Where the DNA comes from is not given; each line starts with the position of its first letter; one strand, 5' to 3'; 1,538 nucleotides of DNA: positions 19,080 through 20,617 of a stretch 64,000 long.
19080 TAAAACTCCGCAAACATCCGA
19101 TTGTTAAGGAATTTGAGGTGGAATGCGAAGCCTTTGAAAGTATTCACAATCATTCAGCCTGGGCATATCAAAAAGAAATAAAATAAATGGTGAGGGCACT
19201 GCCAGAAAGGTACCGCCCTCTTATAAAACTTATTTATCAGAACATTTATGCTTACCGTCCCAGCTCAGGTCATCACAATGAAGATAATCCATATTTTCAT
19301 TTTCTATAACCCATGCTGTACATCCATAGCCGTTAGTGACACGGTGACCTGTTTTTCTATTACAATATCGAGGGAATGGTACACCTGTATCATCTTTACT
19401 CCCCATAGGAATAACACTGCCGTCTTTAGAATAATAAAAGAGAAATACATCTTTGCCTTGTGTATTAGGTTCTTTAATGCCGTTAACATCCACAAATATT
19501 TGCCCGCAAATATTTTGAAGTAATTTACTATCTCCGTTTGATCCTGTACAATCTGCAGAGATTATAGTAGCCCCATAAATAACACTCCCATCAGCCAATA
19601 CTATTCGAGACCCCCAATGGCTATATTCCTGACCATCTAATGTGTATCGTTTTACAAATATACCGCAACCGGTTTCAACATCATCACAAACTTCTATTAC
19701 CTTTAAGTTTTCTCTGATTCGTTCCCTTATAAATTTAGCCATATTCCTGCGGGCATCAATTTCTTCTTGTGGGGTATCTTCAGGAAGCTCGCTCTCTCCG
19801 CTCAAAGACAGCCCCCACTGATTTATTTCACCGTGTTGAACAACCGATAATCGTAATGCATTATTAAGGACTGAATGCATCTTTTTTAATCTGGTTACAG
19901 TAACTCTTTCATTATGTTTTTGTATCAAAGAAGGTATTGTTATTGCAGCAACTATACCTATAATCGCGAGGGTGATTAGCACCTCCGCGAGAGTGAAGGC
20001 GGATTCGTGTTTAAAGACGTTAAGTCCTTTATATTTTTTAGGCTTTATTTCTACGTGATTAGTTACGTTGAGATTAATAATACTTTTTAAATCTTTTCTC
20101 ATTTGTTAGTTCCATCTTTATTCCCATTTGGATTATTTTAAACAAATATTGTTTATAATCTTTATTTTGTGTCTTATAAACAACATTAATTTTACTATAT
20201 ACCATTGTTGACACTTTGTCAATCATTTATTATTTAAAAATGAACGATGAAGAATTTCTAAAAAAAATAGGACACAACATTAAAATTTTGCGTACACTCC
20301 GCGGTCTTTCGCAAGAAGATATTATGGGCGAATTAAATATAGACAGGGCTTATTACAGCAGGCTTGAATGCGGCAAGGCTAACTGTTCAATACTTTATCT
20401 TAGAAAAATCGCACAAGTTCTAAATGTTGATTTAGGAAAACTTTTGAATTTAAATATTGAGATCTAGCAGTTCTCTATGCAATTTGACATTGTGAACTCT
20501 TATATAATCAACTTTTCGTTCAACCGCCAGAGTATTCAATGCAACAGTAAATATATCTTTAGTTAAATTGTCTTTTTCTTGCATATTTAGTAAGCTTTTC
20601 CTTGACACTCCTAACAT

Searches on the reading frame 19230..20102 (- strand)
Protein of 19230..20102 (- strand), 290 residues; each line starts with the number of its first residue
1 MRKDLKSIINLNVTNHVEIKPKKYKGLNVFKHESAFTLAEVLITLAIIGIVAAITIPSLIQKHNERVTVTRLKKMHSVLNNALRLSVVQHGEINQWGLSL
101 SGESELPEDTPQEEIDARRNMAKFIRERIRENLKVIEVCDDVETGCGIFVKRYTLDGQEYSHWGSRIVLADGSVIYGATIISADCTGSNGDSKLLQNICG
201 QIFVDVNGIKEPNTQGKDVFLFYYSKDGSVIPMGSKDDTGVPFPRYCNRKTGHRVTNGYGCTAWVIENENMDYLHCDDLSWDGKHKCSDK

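Call 9: search_protein_families(library=pfam, proteins=[window:19230-20102:-], max_evalue=0.1)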
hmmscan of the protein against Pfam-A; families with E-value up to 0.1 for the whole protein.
window:19230-20102:- (290 aa): 2 families
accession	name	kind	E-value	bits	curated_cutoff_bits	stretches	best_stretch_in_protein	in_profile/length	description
PF07963.17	N_methyl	-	3.8e-06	26.7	21.2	1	31-55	2-26/27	Prokaryotic N-terminal methylation motif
PF20318.3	DUF6613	-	0.0001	22.7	24.3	1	59-97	2-40/200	Family of unknown function (DUF6613)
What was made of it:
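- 19230..20102 (-): Prepilin-like gene 1 (290 aa; 35-aa leader, then A|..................). DUF6613 22.7 bits, just below the 24.3 cut-off (call 9).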

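Call 10: search_protein_families(library=ncbifam, proteins=[window:19230-20102:-], max_evalue=0.1)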
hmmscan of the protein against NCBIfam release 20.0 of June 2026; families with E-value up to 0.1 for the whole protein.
window:19230-20102:- (290 aa): 10 families
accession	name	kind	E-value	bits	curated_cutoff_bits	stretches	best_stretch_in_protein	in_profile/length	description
TIGR01710.1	typeII_sec_gspG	equivalog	5.2e-06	26.5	88.85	1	35-91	2-57/134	type II secretion system major pseudopilin GspG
NF040999.1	pilin_ComGC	equivalog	2.4e-05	24.4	75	1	34-89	2-56/84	competence type IV pilus major pilin ComGC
NF007862.0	PRK10574.1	equivalog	2.5e-05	24.4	138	1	32-110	3-77/145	prepilin peptidase-dependent pilin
TIGR02532.1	IV_pilin_GFxxxE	domain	7.1e-05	22.5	16.3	1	34-56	2-24/24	prepilin-type N-terminal cleavage/methylation domain-containing protein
NF041775.1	typeIV_PilA_Myxo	equivalog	7.7e-05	22.8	400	1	34-61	11-38/214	type IV pilin protein PilA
NF041013.1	T4P_ComGE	equivalog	0.00011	22.2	49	1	34-86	4-56/83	competence type IV pilus minor pilin ComGE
NF040982.1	ComGD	equivalog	0.004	17.6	70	1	33-89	1-57/139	competence type IV pilus minor pilin ComGD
TIGR01707.1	gspI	equivalog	0.0079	16.7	44.35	1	36-69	2-34/101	type II secretion system minor pseudopilin GspI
TIGR01708.2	typeII_sec_gspH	equivalog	0.0084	16.1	80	1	35-87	3-55/169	type II secretion system minor pseudopilin GspH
NF041002.1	pilin_ComGF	equivalog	0.083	13.1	80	0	33-62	1-29/139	competence type IV pilus minor pilin ComGF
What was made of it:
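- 19230..20102 (-): TIGR02532 (call 10).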

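Call 27: find_encoding_contigs(protein=window:19230-20102:-, flank=10000, max_places=1)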
Protein window:19230-20102:- (290 aa): 4 contigs read that carry it; 1 place shown.
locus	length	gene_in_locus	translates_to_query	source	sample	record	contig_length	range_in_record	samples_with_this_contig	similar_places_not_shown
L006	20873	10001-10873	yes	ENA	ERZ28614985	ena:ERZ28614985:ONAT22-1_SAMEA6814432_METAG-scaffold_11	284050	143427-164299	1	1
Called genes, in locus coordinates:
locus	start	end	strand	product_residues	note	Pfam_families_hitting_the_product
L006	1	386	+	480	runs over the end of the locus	PF08323:Glyco_transf_5, PF13439:Glyco_transf_4, PF00534:Glycos_transf_1, PF13692:Glyco_trans_1_4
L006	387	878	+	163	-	-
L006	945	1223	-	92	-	-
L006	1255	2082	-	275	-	PF01503:PRA-PH (faint), PF03819:MazG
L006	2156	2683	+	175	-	-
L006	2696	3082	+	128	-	PF13646:HEAT_2 (faint)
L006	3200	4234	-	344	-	PF02912:Phe_tRNA-synt_N, PF01409:tRNA-synt_2d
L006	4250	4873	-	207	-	PF00753:Lactamase_B, PF23023:Anti-Pycsar_Apyc1, PF12706:Lactamase_B_2 (weak)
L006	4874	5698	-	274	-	PF00793:DAHP_synth_1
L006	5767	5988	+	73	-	-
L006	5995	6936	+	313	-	PF04055:Radical_SAM, PF16199:Radical_SAM_C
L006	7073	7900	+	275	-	-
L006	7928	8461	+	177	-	-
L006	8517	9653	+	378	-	PF00809:Pterin_bind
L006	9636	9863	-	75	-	PF13560:HTH_31, PF12844:HTH_19, PF01381:HTH_3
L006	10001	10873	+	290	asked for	PF07963:N_methyl (weak), PF20318:DUF6613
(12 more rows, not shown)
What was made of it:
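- On DUF6613 (PF20318): Pilin 1 scores 22.7 bits (just below), though the collection's precomputed annotation lists DUF6613 for it (call 27).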

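Call 81: search_protein_families(library=padloc, proteins=[window:19230-20102:-], max_evalue=0.01)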
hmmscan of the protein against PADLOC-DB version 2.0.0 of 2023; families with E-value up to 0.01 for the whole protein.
window:19230-20102:- (290 aa): 0 families

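Call 82: search_protein_families(library=phrogs, proteins=[window:19230-20102:-], max_evalue=0.001)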
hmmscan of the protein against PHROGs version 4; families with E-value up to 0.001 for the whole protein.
window:19230-20102:- (290 aa): 3 families
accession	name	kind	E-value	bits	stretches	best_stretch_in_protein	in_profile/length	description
phrog_10597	-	unknown function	8.6e-05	23.4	1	31-56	2-27/59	-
phrog_27437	-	unknown function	0.00016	22.9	1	31-58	5-32/140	-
phrog_3433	-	moron, auxiliary metabolic gene and host takeover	0.00079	20.6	0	31-69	17-54/127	pilin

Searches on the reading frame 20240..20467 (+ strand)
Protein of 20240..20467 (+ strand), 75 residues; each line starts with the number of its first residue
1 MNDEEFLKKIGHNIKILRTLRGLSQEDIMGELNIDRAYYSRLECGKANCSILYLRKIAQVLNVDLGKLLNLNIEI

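Call 9: search_protein_families(library=pfam, proteins=[window:20240-20467:+], max_evalue=0.1)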
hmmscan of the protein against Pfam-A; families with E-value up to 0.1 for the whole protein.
window:20240-20467:+ (75 aa): 6 families
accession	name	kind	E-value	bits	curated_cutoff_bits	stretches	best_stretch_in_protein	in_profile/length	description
PF01381.28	HTH_3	-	9.3e-11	42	23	1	14-67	1-54/55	Helix-turn-helix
PF12844.13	HTH_19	-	2.7e-08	34.1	30.2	1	11-72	1-62/64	Helix-turn-helix domain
PF13560.12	HTH_31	-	1.3e-07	32.2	27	1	11-64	3-57/64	Helix-turn-helix domain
PF13443.12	HTH_26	-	0.0003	21.4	22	1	13-71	1-60/63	Cro/C1-type HTH DNA-binding domain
PF13413.12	HTH_25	-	0.0076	16.5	24.6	0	17-45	5-33/62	Helix-turn-helix domain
PF13744.12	HTH_37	-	0.011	15.9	27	1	13-68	22-74/80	Helix-turn-helix domain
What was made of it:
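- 20240..20467 (+): XRE1 (75 aa, HTH domain only). HTH_3 9e-11 (call 9).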

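Call 10: search_protein_families(library=ncbifam, proteins=[window:20240-20467:+], max_evalue=0.1)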
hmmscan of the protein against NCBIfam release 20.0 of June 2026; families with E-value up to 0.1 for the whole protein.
window:20240-20467:+ (75 aa): 15 families
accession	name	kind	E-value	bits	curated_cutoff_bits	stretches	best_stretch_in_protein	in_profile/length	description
NF006015.0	PRK08154.1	subfamily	2.4e-13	49.9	204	1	3-70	24-91/314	anaerobic benzoate catabolism transcriptional regulator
NF041951.1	phage_RstR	subfamily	3.3e-09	37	80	1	9-69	2-62/108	RstR family transcriptional repressor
NF046032.1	TransRegSlrRBacil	equivalog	4.9e-07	29.9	250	1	10-70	2-63/149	HTH-type transcriptional regulator SlrR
NF047948.1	male_kill_WMK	equivalog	1.1e-06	28.4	300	1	6-70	159-223/300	WO male-killing family protein Wmk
TIGR03070.1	couple_hipB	subfamily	4.3e-05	23.4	71.65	1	8-65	1-58/58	type II toxin-antitoxin system Y4mF family antitoxin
NF010465.0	PRK13890.1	equivalog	0.0001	22.4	96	1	13-70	9-66/121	conjugal transfer protein TrbA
NF041575.1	antitoxPezA_Strep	equivalog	0.0003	20.8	290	1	10-64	2-56/158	type II toxin-antitoxin system antitoxin PezA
NF038139.1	Reg_Aceta_RamB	equivalog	0.0037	16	700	1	10-65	3-58/465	acetate metabolism transcriptional regulator RamB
TIGR00270.2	TIGR00270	equivalog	0.0046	16.8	110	1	9-65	75-131/159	multiprotein bridging factor aMBF1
NF007408.0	PRK09943.1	equivalog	0.0087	15.6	211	1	1-69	1-67/185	HTH-type transcriptional regulator PuuR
NF058600.1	TransRegSco1979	equivalog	0.018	14.1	350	1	10-64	9-63/280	Sco1979 family transcriptional regulator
NF007271.0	PRK09726.1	equivalog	0.02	14.9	79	1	10-65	13-68/88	type II toxin-antitoxin system antitoxin HipB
NF003162.0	PRK04140.1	equivalog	0.042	12.9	263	1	11-71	128-188/317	transcriptional regulator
NF041677.1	trans_regClgR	equivalog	0.052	13.6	170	1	10-69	9-68/113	transcriptional regulator ClgR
NF052239.1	antitox_spr1629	equivalog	0.084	11.9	335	1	10-64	3-57/377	spr1629 family repressor/antitoxin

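Call 62: find_related_loci(query=A4, collection=metagenome_contigs, flank=3000)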
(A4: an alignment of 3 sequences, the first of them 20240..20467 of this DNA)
Query A4 (75 aa) in metagenome_contigs; peptide patterns used: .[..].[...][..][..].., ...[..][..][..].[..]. (x = any residue, [..] = any of these).
600 stretches matched a pattern (row limit reached: there are more); 15 encode a relative of the query (tblastn E <= 1e-3); 15 distinct loci.
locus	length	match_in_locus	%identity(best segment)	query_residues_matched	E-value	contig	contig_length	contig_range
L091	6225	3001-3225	52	1-75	2e-25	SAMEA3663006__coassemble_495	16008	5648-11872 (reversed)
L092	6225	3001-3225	51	1-75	3e-25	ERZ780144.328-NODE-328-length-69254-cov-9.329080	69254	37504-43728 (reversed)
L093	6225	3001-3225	51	1-75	4e-25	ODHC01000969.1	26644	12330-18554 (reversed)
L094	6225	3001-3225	51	1-75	4e-25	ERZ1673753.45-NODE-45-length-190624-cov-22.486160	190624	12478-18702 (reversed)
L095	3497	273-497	52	1-75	3e-23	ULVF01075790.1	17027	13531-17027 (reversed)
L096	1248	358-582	47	1-75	3e-23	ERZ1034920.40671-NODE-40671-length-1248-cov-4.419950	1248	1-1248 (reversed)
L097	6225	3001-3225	48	1-75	2e-22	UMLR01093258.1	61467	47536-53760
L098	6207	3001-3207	43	1-69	3e-14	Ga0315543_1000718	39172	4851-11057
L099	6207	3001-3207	43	1-69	3e-14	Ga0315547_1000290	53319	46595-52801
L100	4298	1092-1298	43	1-69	3e-14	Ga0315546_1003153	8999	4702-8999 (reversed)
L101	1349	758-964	42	1-69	1e-13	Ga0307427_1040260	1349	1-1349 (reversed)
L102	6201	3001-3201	36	9-75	3e-11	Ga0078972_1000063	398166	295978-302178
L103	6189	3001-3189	40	1-63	3e-11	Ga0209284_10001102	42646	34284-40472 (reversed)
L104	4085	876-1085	31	1-70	1e-7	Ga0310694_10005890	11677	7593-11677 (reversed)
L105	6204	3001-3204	38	1-64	1e-6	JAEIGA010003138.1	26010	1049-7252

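Call 81: search_protein_families(library=padloc, proteins=[window:20240-20467:+], max_evalue=0.01)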
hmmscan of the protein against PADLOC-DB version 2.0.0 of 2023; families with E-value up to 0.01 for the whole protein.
window:20240-20467:+ (75 aa): 15 families
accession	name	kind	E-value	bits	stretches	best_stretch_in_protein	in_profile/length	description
PDLC03665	Control_protein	-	7.5e-13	46.5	1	10-72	9-72/77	control protein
PDLC02926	HTH_VI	-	6e-11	40.5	1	9-71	1-63/92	-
PDLC03664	Control_protein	-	2e-08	32.5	1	7-65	11-69/74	control protein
PDLC04142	capH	-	5.1e-08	31.9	1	8-72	5-69/103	capH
PDLC03536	REase_II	-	4.6e-07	27.7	1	8-73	9-74/237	Type II restriction enzyme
PDLC03668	Control_protein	-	6.7e-07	27.7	1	6-63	5-62/79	control protein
PDLC03943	RmrA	-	7.2e-07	26.6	1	11-64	4-57/370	-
PDLC03954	RmrA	-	8.3e-07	26.3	1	9-66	10-67/380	-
PDLC04775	PDC-M69A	-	9.6e-07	27.3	1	6-71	4-69/113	-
PDLC03666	Control_protein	-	2.5e-05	22.7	1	9-70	6-67/77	control protein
PDLC03947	RmrA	-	4.2e-05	20.5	1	9-64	11-66/383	-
PDLC03671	Control_protein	-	0.0011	17.2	1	11-70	16-75/84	control protein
PDLC03944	RmrA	-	0.004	14.2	1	11-62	8-59/384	-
PDLC03945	RmrA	-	0.0096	13.1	0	10-65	3-58/394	-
PDLC03950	RmrA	-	0.0099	12.9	0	12-65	5-58/369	-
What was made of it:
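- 20240..20467 (+): Best PADLOC match is the R-M control protein PDLC03665, 7.5e-13, over its full length (call 81).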

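Call 82: search_protein_families(library=phrogs, proteins=[window:20240-20467:+], max_evalue=0.001)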
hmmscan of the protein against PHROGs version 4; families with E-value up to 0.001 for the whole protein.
window:20240-20467:+ (75 aa): 11 families
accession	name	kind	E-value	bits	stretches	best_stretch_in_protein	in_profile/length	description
phrog_3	-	transcription regulation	6.6e-10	40.3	1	5-71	84-148/430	transcriptional repressor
phrog_8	-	transcription regulation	7e-09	36.6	1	1-63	68-130/346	transcriptional regulator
phrog_4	-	transcription regulation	1.2e-07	32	1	8-71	131-194/400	transcriptional repressor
phrog_5823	-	transcription regulation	1.4e-06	28.7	1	9-69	6-67/404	transcriptional regulator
phrog_1373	-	transcription regulation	1.7e-06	29.1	1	10-65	64-119/166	transcriptional regulator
phrog_7241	-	transcription regulation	1.8e-06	29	1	12-69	64-121/122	transcriptional regulator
phrog_955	-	DNA, RNA and nucleotide metabolism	9.8e-06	26.4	1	5-59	20-74/142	HTH DNA binding protein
phrog_2967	-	transcription regulation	1.5e-05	25.7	1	1-69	2-70/225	transcriptional regulator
phrog_2439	-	transcription regulation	8.2e-05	22.6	1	9-65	7-63/367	transcriptional regulator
phrog_7396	-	unknown function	0.00016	22.4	1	3-75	9-84/227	-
phrog_2328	-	transcription regulation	0.00036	21.3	1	9-66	15-72/128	transcriptional repressor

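Call 95: search_protein_families(library=pfam, proteins=[L091:2126-2887:-, L097:2133-2891:-], max_evalue=0.01)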
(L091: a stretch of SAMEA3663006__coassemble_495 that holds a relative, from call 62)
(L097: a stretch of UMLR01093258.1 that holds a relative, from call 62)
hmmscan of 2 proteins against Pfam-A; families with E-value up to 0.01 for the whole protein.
L091:2126-2887:- (253 aa): 1 family
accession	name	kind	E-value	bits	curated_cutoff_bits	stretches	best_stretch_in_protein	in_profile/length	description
PF07963.17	N_methyl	-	9.7e-06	25.4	21.2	1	11-34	3-26/27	Prokaryotic N-terminal methylation motif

L097:2133-2891:- (252 aa): 2 families
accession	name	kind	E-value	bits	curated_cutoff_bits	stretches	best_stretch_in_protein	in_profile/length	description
PF20318.3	DUF6613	-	5.1e-06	27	24.3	0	229-250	177-198/200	Family of unknown function (DUF6613)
PF07963.17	N_methyl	-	0.00064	19.6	21.2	1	2-24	4-26/27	Prokaryotic N-terminal methylation motif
